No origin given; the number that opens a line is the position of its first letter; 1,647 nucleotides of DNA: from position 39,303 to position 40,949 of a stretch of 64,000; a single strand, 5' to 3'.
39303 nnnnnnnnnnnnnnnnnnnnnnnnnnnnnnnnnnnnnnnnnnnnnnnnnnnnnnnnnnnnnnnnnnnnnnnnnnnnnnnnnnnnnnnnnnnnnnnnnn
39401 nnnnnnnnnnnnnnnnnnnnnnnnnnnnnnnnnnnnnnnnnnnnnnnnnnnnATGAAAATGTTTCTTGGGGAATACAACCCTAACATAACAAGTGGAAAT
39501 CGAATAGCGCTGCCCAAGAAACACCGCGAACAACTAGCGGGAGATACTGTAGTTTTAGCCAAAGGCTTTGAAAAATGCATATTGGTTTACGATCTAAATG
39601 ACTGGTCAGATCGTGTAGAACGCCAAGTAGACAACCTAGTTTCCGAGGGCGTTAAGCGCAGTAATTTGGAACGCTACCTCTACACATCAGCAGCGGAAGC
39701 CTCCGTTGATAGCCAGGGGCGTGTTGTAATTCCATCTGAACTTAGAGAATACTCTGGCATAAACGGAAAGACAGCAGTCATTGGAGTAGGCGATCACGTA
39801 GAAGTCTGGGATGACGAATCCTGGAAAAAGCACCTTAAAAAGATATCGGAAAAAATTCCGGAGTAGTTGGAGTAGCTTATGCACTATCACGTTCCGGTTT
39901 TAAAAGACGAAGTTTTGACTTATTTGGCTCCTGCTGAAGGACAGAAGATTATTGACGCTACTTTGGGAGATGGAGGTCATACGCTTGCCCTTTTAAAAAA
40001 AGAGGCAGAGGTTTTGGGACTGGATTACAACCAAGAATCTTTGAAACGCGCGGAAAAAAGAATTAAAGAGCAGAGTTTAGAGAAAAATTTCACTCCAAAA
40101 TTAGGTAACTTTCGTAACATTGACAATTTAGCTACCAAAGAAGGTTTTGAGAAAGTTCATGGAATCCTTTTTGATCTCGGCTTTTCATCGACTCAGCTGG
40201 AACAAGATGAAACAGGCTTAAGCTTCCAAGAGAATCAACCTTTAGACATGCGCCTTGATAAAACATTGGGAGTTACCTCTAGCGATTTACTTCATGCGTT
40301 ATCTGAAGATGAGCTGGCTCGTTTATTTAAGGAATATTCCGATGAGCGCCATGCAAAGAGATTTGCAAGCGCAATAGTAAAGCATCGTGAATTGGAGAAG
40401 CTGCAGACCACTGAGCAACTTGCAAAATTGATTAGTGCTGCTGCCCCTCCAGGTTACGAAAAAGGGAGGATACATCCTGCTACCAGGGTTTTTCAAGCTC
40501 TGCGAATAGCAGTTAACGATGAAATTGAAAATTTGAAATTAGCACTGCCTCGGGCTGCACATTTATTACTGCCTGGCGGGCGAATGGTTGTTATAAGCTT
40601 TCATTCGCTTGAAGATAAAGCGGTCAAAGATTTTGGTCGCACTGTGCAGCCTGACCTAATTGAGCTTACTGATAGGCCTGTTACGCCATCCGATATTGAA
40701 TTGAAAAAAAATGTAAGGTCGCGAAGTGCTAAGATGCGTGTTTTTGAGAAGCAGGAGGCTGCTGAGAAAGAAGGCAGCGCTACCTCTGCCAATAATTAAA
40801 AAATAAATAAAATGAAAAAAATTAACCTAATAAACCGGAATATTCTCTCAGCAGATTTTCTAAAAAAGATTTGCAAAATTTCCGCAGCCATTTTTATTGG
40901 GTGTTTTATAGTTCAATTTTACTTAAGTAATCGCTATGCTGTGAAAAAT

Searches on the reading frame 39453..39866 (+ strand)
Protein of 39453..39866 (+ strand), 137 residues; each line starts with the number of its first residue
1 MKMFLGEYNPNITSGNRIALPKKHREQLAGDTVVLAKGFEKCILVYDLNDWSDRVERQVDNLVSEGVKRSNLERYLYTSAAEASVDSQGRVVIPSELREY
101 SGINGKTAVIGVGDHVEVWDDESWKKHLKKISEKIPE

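Call 63: search_protein_families(library=pfam, proteins=[window:39453-39866:+], max_evalue=0.00001)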
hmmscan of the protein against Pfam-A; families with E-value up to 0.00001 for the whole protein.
window:39453-39866:+ (137 aa): 1 family
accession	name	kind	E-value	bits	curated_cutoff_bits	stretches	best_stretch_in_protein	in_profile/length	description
PF02381.23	MraZ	-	1.6e-26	92.5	23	2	77-133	2-58/72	MraZ protein, putative antitoxin-like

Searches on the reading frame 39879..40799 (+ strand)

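Call 63: search_protein_families(library=pfam, proteins=[window:39879-40799:+], max_evalue=0.00001)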
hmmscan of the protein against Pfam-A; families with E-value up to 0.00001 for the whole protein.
window:39879-40799:+ (306 aa): 3 families
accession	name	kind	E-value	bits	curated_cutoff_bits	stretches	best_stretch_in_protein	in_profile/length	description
PF01795.25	Methyltransf_5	-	4e-88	296.3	27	1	3-291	3-308/309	MraW methylase family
PF13847.12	Methyltransf_31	-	5.1e-08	33.2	27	1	20-93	3-78/145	Methyltransferase domain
PF13649.12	Methyltransf_25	-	3.7e-07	31.2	27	0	24-82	1-59/97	Methyltransferase domain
